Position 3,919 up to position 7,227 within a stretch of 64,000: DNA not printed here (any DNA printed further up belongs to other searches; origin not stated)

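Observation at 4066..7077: One-polypeptide ECF sigma factor, TM helix and giant CarbopepD_reg-repeat ectodomain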

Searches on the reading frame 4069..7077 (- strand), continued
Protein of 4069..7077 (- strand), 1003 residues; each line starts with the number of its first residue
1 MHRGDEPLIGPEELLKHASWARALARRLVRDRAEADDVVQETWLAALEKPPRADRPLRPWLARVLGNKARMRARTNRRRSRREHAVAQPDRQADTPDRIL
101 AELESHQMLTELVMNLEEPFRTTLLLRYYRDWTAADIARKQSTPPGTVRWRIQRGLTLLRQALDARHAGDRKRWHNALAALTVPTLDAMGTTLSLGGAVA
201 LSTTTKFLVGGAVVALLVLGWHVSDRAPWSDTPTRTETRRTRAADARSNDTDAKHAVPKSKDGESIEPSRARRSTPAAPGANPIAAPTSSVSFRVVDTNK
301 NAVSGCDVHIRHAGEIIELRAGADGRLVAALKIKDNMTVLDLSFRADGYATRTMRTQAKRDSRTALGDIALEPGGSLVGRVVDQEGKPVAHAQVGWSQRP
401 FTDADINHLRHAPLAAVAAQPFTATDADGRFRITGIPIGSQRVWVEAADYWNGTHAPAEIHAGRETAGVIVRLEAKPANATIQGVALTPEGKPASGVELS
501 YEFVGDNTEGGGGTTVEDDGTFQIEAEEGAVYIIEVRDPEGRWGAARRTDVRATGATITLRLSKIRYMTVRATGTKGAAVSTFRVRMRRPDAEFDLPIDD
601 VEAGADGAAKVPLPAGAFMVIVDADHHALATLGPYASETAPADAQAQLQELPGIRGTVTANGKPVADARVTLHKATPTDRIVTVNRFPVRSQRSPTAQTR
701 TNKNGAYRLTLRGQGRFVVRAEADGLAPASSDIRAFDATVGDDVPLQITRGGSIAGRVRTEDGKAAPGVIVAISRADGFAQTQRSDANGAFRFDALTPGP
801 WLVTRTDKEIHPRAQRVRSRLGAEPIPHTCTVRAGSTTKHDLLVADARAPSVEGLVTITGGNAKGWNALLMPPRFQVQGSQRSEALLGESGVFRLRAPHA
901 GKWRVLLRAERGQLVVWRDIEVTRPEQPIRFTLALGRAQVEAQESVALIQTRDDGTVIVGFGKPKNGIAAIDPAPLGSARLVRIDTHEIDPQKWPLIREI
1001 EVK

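Call 23: find_encoding_contigs(protein=P0001, flank=10000, max_places=3)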
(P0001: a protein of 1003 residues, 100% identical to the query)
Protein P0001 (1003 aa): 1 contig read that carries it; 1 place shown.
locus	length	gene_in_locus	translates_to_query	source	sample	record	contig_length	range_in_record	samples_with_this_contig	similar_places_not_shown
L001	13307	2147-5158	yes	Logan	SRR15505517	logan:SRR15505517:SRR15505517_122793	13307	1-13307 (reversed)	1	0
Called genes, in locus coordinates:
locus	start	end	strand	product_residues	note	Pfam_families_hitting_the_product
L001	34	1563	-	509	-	PF01039:Carboxyl_trans, PF03255:ACCA (faint)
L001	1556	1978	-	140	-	PF00903:Glyoxalase, PF13669:Glyoxalase_4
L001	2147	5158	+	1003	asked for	PF04542:Sigma70_r2, PF08281:Sigma70_r4_2 (weak), PF13715:CarbopepD_reg_2 (faint), PF10670:DUF4198 (faint), PF13620:CarboxypepD_reg, PF20598:DUF6795 (faint), PF17210:SdrD_B (faint), PF13620:CarboxypepD_reg, +1 more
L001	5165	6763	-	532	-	PF01642:MM_CoA_mutase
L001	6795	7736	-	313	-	PF01479:S4, PF00849:PseudoU_synth_2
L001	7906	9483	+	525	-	PF13646:HEAT_2 (weak)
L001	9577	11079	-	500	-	PF00639:Rotamase (faint), PF13145:Rotamase_2 (faint), PF13616:Rotamase_3 (faint)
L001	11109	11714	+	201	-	-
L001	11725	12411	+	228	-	PF02348:CTP_transf_3, PF12804:NTP_transf_3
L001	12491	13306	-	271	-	?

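Call 27: find_related_loci(query=A2, collection=genome_contigs, flank=4000)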
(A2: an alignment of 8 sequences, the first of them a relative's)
Query A2 (1003 aa) in genome_contigs; peptide patterns used: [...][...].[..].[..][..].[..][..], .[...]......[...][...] (x = any residue, [..] = any of these).
600 stretches matched a pattern (row limit reached: there are more); 140 encode a relative of the query (tblastn E <= 1e-3); the best 80 are kept; 80 distinct loci.
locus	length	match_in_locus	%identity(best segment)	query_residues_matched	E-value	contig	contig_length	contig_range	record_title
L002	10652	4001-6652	49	12-533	1e-44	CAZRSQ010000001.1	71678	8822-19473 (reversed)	MAG TPA_asm: uncultured Kofleriaceae bacterium isolate SRP287051_co2_177 genome assembly, contig: NODE_839_length_71678_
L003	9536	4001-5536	35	12-496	3e-44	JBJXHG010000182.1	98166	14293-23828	MAG: Planctomycetota bacterium isolate F1F2.bin.111 k127_5026237, whole genome shotgun sequence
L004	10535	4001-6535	50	5-501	2e-41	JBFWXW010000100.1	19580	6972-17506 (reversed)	MAG: Kofleriaceae bacterium isolate CA_2019_TPBS_15 NODE_12582_length_19580_cov_5.437465_TPBS, whole genome shotgun sequ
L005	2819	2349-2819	51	9-164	6e-33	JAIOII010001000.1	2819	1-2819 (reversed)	MAG: Kofleriaceae bacterium isolate MAG_26 contig_191236, whole genome shotgun sequence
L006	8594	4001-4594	39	12-214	4e-28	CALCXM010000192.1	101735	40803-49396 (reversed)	MAG TPA_asm: uncultured bacterium isolate ERR2206771_bin.185_CONCOCT_v1.1_MAG genome assembly, contig: ERZ888641.63, who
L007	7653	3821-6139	31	12-801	3e-26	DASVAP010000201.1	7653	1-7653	MAG TPA_asm: Planctomycetota bacterium isolate SMAG_U1956 k141_522147, whole genome shotgun sequence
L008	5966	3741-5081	30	1-446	7e-26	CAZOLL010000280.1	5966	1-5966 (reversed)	MAG TPA_asm: uncultured Phycisphaeraceae bacterium isolate binchicken_co118_14 genome assembly, contig: NODE_18166_lengt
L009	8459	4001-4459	45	12-165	2e-25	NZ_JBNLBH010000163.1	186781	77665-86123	MAG: Haliangium sp. isolate C2.bin.32.orig k141_2179852, whole genome shotgun sequence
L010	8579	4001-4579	42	22-224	1e-24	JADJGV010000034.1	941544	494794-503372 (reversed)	MAG: Myxococcales bacterium isolate Damh_18-Q3-R51-60_BATAC.454 tig00834929-10-9408300, whole genome shotgun sequence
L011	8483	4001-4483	39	17-181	6e-24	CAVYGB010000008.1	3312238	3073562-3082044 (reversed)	MAG: uncultured delta proteobacterium isolate MFD01275.bin.2.10 genome assembly, contig: contig_5168, whole genome shotg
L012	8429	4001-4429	43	18-163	9e-22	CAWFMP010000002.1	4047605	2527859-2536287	MAG: uncultured delta proteobacterium isolate MFD06435.bin.2.192 genome assembly, contig: contig_19846, whole genome sho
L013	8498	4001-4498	36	12-170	7e-13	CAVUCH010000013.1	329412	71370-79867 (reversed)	MAG: Vicinamibacteria bacterium isolate MFD02840.bin.3.332 genome assembly, contig: contig_3936, whole genome shotgun se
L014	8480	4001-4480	33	14-167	6e-12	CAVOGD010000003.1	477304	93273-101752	MAG: uncultured Gammaproteobacteria bacterium isolate MFD09964.bin.1.29 genome assembly, contig: contig_22267, whole gen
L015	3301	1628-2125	31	12-163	5e-12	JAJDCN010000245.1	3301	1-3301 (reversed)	MAG: Planctomycetota bacterium isolate OFTM94 OFTM94_244, whole genome shotgun sequence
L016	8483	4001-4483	31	16-166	3e-11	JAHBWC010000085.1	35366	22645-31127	MAG: Labilithrix sp. isolate ACE_MYX7 MYX7_85, whole genome shotgun sequence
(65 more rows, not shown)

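Call 32: search_protein_families(library=pfam, proteins=[L009:3809-6010:+, L010:3953-6418:+, L011:3943-5079:+, L006:3929-5878:+], max_evalue=0.001)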
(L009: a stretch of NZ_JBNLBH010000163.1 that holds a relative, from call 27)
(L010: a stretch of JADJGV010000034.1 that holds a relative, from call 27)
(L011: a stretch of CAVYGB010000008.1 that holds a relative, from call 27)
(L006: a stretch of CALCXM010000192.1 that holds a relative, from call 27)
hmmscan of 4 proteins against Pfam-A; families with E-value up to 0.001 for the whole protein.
L009:3809-6010:+ (734 aa): 4 families
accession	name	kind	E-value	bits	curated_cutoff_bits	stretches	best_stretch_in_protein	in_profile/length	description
PF04542.20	Sigma70_r2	-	2e-10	40.8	24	1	68-130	3-70/71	Sigma-70 region 2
PF04545.22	Sigma70_r4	-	3.7e-06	26.8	24.1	1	167-212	4-49/50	Sigma-70, region 4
PF08281.18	Sigma70_r4_2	-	0.00032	20.7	25.7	1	159-208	2-51/54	Sigma-70, region 4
PF13620.12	CarboxypepD_reg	-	0.00047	20.9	32.3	1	315-377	3-66/82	Carboxypeptidase regulatory-like domain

L010:3953-6418:+ (822 aa): 10 families
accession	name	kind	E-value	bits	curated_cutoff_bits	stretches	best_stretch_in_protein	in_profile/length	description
PF13620.12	CarboxypepD_reg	-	1.1e-40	138.3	32.3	5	634-721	1-81/82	Carboxypeptidase regulatory-like domain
PF13715.12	CarbopepD_reg_2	-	5.6e-14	52.4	32.2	0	635-693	1-50/88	CarboxypepD_reg-like domain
PF00595.29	PDZ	-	2.4e-10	41.1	23.2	1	735-802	12-80/81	PDZ domain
PF17820.7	PDZ_6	-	3.2e-10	40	27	1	750-804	2-54/54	PDZ domain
PF04545.22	Sigma70_r4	-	3.3e-09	36.6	24.1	1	104-153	1-50/50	Sigma-70, region 4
PF08281.18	Sigma70_r4_2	-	8.1e-07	29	25.7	1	99-151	2-54/54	Sigma-70, region 4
PF13180.12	PDZ_2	-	7.5e-06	26.6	27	1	736-805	2-70/80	PDZ domain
PF02369.22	Big_1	-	1.9e-05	25.1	34.9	1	363-428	20-83/93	Bacterial Ig-like domain (group 1)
PF04542.20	Sigma70_r2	-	2.2e-05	24.6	24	1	15-72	8-71/71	Sigma-70 region 2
PF00775.27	Dioxygenase_C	-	0.00034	20.6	27.3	0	364-387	32-55/182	Dioxygenase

L011:3943-5079:+ (379 aa): 0 families

L006:3929-5878:+ (650 aa): 4 families
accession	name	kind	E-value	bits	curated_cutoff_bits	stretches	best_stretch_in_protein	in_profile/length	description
PF04542.20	Sigma70_r2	-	2e-09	37.6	24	1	28-90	3-69/71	Sigma-70 region 2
PF08281.18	Sigma70_r4_2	-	6.7e-08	32.5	25.7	1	125-169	8-52/54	Sigma-70, region 4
PF04545.22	Sigma70_r4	-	1.3e-05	25.1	24.1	1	128-172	5-49/50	Sigma-70, region 4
PF22029.2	PhyR_sigma2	-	2.4e-05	24.7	27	1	29-68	3-42/55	Sigma2 domain of PhyR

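Call 45: find_related_loci(query=A2, collection=metagenome_contigs, flank=3000)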
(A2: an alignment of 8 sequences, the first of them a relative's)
Query A2 (1003 aa) in metagenome_contigs; peptide patterns used: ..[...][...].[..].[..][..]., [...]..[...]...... (x = any residue, [..] = any of these).
600 stretches matched a pattern (row limit reached: there are more); 157 encode a relative of the query (tblastn E <= 1e-3); the best 80 are kept; 80 distinct loci.
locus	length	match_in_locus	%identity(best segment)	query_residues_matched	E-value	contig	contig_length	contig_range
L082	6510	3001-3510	46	12-181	1e-32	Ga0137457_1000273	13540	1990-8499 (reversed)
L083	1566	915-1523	43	9-219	4e-34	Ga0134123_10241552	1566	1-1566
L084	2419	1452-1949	51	12-178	3e-33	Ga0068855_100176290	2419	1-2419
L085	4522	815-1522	37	1-223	3e-31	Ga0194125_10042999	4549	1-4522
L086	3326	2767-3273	45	9-181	9e-27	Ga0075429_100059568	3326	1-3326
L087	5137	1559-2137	42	22-224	6e-25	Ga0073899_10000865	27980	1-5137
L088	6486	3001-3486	37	13-178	9e-22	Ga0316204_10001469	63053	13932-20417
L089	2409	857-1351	38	12-169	9e-14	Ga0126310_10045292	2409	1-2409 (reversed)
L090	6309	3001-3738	31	12-236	3e-12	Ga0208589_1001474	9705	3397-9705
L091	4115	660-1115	32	17-168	7e-12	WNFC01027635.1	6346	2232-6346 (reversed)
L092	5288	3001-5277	36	24-804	6e-12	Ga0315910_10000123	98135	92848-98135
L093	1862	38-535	34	1-155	9e-12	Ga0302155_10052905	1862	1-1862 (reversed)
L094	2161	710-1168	32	7-163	3e-11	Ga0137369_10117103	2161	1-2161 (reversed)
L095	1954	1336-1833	35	1-155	3e-11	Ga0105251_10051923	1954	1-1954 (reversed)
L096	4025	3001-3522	34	14-174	4e-11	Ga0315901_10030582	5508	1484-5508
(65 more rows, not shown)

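Call 48: find_encoding_contigs(protein=P0005, flank=6000, max_places=1)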
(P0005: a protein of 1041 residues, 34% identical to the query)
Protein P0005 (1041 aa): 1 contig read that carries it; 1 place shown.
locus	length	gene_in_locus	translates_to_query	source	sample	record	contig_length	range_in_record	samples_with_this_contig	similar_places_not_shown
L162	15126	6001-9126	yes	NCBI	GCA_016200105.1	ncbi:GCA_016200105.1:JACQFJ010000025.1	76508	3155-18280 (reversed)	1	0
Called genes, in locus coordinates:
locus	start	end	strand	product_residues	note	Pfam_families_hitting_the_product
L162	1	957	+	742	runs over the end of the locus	PF00775:Dioxygenase_C (faint), PF02369:Big_1 (faint), PF07210:DUF1416 (faint), PF13620:CarboxypepD_reg, PF13620:CarboxypepD_reg, PF13620:CarboxypepD_reg, PF13715:CarbopepD_reg_2, PF13620:CarboxypepD_reg, +9 more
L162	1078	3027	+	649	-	PF17802:SpaA (faint), PF22904:NOMO1-like_2nd (faint), PF17210:SdrD_B (faint), PF13715:CarbopepD_reg_2 (faint), PF13620:CarboxypepD_reg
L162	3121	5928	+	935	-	PF04542:Sigma70_r2, PF04545:Sigma70_r4, PF08281:Sigma70_r4_2, PF00775:Dioxygenase_C (faint), PF02369:Big_1 (faint), PF13620:CarboxypepD_reg, PF13715:CarbopepD_reg_2 (weak), PF13620:CarboxypepD_reg, +4 more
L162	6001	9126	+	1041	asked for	PF04542:Sigma70_r2, PF04545:Sigma70_r4, PF08281:Sigma70_r4_2 (weak), PF13620:CarboxypepD_reg (weak)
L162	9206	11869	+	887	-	-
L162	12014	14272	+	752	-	PF14522:Cytochrome_C7 (faint)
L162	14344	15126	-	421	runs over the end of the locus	-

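Call 49: find_encoding_contigs(protein=P0008, flank=6000, max_places=1)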
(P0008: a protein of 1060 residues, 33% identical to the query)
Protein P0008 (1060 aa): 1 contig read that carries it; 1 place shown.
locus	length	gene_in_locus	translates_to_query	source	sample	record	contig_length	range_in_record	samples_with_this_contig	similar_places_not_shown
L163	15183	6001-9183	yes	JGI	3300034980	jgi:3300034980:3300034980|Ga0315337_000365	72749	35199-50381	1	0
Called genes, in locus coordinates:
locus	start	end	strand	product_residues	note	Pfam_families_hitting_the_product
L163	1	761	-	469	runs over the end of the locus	PF13432:TPR_16 (faint), PF13414:TPR_11 (faint), PF13431:TPR_17 (faint), PF07719:TPR_2 (faint), PF00515:TPR_1 (faint)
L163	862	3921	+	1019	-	PF24885:TPR_NPHP3, PF13424:TPR_12, PF13374:TPR_10, PF24885:TPR_NPHP3, PF13374:TPR_10 (weak), PF13424:TPR_12, PF13424:TPR_12, PF12770:CHAT, +8 more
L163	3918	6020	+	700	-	PF13428:TPR_14 (faint), PF13231:PMT_2 (weak), PF07721:TPR_4 (faint), PF07719:TPR_2 (faint), PF14559:TPR_19, PF13432:TPR_16, PF14559:TPR_19, PF13424:TPR_12 (weak), +6 more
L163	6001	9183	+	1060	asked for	PF04542:Sigma70_r2, PF08281:Sigma70_r4_2, PF04545:Sigma70_r4 (weak), PF10670:DUF4198 (faint), PF13715:CarbopepD_reg_2 (faint), PF00775:Dioxygenase_C (faint), PF13620:CarboxypepD_reg, PF13620:CarboxypepD_reg (weak), +1 more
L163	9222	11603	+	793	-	PF00326:Peptidase_S9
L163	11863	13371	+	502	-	-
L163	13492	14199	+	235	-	PF00702:Hydrolase, PF13419:HAD_2, PF13242:Hydrolase_like (weak)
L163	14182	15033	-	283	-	PF13621:Cupin_8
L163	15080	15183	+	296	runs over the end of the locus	PF00248:Aldo_ket_red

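Call 50: find_encoding_contigs(protein=P0009, flank=6000, max_places=1)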
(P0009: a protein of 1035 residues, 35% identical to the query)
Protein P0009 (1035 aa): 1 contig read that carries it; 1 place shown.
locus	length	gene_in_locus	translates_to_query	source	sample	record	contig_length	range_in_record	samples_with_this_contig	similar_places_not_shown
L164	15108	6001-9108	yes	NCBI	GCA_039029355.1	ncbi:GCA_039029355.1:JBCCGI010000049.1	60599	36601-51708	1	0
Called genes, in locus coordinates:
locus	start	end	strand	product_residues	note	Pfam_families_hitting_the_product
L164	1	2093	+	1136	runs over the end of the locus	PF02369:Big_1 (faint), PF13715:CarbopepD_reg_2 (faint), PF22904:NOMO1-like_2nd (faint), PF10670:DUF4198 (faint), PF13620:CarboxypepD_reg, PF17789:MG4 (faint), PF13620:CarboxypepD_reg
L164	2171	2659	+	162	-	-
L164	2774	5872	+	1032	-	PF04542:Sigma70_r2, PF04545:Sigma70_r4, PF08281:Sigma70_r4_2, PF17210:SdrD_B (faint), PF00775:Dioxygenase_C (faint), PF10670:DUF4198 (faint), PF13620:CarboxypepD_reg (weak), PF20598:DUF6795 (faint)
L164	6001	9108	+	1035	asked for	PF04542:Sigma70_r2, PF04545:Sigma70_r4, PF08281:Sigma70_r4_2, PF10670:DUF4198 (faint), PF00775:Dioxygenase_C (faint), PF13620:CarboxypepD_reg (weak)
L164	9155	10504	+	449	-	PF03572:Peptidase_S41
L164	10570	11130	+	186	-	PF04542:Sigma70_r2, PF08281:Sigma70_r4_2, PF04545:Sigma70_r4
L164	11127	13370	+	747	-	PF12450:vWF_A, PF00092:VWA, PF13519:VWA_2, PF13768:VWA_3, PF12034:YfbK_C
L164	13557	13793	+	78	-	-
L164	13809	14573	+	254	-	-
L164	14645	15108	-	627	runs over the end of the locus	PF00664:ABC_membrane, PF00005:ABC_tran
